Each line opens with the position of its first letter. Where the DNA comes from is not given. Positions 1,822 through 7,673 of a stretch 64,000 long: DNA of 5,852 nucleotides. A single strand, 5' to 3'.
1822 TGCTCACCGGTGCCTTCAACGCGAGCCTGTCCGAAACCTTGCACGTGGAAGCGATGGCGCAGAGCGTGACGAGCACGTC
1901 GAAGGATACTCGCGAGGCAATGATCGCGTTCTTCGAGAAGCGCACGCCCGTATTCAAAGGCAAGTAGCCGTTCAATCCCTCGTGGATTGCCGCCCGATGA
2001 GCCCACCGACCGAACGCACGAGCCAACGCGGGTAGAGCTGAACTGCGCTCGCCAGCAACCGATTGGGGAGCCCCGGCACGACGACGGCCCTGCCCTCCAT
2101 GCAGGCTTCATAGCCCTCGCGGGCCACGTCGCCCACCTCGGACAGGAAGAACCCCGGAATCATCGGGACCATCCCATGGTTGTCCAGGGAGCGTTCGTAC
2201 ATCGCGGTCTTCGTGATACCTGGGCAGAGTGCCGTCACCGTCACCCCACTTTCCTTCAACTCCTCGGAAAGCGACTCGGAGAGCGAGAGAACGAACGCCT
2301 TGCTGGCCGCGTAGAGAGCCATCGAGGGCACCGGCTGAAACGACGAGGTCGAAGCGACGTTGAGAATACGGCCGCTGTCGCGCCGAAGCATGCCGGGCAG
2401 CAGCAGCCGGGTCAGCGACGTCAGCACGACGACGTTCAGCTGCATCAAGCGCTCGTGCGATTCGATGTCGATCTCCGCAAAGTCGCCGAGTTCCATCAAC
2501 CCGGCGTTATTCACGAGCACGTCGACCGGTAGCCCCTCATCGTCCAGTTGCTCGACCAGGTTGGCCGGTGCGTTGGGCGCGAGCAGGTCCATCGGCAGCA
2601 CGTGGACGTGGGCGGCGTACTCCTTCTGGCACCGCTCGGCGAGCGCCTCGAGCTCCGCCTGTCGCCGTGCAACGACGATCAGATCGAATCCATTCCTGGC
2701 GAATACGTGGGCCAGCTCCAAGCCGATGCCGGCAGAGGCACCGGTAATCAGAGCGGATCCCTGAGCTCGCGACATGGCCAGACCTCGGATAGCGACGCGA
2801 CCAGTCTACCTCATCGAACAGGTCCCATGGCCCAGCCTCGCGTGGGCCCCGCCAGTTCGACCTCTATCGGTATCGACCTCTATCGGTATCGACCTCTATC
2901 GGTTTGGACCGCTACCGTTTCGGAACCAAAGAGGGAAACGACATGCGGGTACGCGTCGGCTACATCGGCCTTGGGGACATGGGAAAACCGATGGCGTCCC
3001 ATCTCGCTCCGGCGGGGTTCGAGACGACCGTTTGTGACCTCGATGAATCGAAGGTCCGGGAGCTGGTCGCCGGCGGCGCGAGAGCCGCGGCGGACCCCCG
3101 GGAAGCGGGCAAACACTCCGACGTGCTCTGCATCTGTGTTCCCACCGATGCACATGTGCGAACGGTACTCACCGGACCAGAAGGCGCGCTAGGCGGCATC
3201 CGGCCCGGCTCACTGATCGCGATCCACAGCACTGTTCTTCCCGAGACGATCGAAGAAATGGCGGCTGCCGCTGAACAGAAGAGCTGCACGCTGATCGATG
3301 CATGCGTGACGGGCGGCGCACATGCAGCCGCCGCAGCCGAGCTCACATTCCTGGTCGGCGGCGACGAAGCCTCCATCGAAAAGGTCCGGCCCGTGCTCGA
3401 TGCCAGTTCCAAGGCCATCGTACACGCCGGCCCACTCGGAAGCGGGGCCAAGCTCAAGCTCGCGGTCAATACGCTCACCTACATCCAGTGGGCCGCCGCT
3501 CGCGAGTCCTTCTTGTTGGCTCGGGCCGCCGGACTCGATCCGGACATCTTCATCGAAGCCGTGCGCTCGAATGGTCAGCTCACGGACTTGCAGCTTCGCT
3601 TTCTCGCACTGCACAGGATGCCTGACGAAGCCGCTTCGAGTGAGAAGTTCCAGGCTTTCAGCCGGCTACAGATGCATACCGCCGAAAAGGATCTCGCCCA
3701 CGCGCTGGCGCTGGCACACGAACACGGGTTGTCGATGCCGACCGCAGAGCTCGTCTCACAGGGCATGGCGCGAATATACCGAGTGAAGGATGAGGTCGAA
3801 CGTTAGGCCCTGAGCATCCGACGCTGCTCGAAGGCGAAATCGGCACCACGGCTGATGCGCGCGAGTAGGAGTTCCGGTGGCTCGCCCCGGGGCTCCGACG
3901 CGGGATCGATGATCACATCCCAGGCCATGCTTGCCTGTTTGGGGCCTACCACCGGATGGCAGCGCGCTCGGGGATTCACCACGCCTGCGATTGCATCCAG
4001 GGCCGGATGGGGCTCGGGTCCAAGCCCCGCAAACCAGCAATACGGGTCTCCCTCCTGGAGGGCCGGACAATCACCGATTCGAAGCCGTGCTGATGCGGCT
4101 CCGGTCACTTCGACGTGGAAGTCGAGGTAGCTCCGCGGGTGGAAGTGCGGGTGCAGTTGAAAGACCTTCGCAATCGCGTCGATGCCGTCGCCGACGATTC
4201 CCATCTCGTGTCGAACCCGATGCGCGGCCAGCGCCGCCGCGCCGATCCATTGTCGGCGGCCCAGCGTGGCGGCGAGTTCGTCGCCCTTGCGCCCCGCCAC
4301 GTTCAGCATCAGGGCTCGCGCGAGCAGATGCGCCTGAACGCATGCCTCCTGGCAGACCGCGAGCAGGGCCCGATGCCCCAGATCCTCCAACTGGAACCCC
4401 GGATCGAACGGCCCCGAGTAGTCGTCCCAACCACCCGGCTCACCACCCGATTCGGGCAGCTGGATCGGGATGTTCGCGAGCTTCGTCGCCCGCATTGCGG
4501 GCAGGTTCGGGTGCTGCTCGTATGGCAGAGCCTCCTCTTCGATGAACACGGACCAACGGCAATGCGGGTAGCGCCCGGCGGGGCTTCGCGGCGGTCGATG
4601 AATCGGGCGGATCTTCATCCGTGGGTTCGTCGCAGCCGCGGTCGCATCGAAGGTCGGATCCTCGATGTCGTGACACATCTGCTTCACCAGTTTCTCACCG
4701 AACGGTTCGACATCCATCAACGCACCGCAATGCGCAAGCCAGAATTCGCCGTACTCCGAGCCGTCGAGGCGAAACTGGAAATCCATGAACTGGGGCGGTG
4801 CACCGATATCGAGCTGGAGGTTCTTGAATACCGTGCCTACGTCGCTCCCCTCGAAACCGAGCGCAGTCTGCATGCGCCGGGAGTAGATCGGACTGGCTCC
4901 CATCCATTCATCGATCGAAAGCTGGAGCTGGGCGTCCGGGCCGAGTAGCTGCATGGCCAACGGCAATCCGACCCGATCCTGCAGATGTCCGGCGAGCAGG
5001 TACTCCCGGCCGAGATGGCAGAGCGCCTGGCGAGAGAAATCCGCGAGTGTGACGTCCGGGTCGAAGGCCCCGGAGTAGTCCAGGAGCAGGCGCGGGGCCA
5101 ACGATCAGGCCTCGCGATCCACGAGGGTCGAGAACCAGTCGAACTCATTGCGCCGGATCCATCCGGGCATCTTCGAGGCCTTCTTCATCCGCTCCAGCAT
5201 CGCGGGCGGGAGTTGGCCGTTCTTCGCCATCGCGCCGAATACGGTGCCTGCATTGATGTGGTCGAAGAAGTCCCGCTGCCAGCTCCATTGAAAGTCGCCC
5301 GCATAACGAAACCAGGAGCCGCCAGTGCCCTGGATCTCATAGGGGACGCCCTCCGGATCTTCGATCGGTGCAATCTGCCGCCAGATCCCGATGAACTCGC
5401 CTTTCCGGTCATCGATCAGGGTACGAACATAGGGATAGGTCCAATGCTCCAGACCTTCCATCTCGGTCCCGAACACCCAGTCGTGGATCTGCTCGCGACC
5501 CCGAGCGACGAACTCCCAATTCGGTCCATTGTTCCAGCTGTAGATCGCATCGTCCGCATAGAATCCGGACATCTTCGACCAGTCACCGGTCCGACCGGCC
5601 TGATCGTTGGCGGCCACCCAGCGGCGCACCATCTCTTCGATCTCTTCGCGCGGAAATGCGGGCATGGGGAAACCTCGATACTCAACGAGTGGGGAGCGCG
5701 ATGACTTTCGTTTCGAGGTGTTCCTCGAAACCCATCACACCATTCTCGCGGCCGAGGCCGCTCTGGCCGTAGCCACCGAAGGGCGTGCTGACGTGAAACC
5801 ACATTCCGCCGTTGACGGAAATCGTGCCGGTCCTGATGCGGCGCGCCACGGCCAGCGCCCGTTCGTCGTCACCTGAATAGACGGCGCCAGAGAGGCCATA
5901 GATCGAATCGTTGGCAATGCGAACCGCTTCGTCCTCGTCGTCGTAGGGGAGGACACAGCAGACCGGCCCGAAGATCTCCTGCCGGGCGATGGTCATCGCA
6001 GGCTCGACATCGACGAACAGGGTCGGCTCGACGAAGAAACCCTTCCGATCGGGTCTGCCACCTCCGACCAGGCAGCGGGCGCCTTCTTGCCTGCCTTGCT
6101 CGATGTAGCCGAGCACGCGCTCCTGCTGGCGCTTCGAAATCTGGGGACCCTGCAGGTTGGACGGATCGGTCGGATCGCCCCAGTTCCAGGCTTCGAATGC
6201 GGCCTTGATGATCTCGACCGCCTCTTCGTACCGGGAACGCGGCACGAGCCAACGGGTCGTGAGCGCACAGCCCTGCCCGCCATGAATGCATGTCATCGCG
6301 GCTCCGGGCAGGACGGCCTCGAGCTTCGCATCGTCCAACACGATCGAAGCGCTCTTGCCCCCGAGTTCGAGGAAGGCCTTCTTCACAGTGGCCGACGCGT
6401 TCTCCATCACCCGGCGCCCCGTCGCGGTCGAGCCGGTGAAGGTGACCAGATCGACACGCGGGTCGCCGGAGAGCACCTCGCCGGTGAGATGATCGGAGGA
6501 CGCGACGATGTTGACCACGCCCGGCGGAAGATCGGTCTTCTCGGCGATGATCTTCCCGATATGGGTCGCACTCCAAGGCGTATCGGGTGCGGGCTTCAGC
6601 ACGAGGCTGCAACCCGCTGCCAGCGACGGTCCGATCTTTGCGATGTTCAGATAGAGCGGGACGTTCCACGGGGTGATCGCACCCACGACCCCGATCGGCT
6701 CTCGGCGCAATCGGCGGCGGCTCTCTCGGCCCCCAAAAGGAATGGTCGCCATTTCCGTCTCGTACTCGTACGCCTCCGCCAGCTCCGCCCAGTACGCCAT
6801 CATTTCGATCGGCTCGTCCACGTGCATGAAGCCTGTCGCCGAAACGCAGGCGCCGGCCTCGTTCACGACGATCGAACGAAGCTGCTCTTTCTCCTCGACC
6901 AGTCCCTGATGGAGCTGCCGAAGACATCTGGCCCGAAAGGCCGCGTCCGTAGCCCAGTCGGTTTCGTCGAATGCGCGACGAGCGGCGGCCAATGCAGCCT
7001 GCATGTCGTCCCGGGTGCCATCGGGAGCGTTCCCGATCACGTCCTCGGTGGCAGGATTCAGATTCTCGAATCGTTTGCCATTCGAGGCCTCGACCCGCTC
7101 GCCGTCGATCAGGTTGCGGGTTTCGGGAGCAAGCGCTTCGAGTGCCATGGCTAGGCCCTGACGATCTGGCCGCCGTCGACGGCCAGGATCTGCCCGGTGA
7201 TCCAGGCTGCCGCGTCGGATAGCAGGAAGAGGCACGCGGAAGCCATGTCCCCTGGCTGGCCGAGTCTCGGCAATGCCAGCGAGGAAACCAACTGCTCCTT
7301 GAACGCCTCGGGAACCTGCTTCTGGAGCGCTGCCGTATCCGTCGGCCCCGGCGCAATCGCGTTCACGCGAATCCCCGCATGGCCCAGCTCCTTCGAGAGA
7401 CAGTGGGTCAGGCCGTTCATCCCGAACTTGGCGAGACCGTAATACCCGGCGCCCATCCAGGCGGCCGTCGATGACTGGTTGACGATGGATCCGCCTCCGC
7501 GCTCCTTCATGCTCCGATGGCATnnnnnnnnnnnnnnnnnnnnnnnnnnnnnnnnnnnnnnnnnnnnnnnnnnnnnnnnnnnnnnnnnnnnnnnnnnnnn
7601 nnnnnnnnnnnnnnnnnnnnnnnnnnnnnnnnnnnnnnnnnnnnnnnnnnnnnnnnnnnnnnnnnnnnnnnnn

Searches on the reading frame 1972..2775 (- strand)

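Call 50: search_protein_families(library=pfam, proteins=[window:1972-2775:-], max_evalue=0.001)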
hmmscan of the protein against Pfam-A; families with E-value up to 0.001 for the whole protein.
window:1972-2775:- (267 aa): 5 families
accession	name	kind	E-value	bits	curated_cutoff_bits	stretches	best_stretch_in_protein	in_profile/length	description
PF00106.31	adh_short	-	4.8e-53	180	26.6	1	8-196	3-190/195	short chain dehydrogenase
PF13561.12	adh_short_C2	-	1.2e-32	113.9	27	1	12-198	1-186/236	Enoyl-(Acyl carrier protein) reductase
PF08659.16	KR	-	8e-13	49.1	22.6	1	6-171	1-165/180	KR domain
PF23441.1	SDR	-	0.00034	20.5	27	1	5-201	7-207/258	SDR-like rossmann domain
PF01370.27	Epimerase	-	0.00038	20.4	20.9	1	8-172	1-159/240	NAD dependent epimerase/dehydratase family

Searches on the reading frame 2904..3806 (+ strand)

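Call 50: search_protein_families(library=pfam, proteins=[window:2904-3806:+], max_evalue=0.001)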
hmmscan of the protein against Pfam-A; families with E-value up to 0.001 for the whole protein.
window:2904-3806:+ (300 aa): 5 families
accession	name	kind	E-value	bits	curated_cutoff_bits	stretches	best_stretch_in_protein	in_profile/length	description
PF03446.21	NAD_binding_2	-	6.5e-42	143.7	21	1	17-176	1-161/161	NAD binding domain of 6-phosphogluconate dehydrogenase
PF14833.11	NAD_binding_11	-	4.9e-12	46.6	30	1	179-291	1-105/122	NAD-binding of NADP-dependent 3-hydroxyisobutyrate dehydrogenase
PF03721.20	UDPG_MGDP_dh_N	-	8.2e-09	35.7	27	1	17-57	2-42/187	UDP-glucose/GDP-mannose dehydrogenase family, NAD binding domain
PF03807.23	F420_oxidored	-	2.5e-07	31.6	21.6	1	17-84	1-72/94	NADP oxidoreductase coenzyme F420-dependent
PF02826.25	2-Hacid_dh_C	-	3.1e-05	23.9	25.1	1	17-89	38-109/178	D-isomer specific 2-hydroxyacid dehydrogenase, NAD binding domain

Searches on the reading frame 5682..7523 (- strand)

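Call 51: search_protein_families(library=pfam, proteins=[window:5682-7523:-], max_evalue=0.001)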
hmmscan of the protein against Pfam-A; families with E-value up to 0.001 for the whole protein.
window:5682-7523:- (613 aa): 1 family
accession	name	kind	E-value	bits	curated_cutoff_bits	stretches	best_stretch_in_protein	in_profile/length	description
PF00171.27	Aldedh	-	4.4e-145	484.2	23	1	147-608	4-461/461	Aldehyde dehydrogenase family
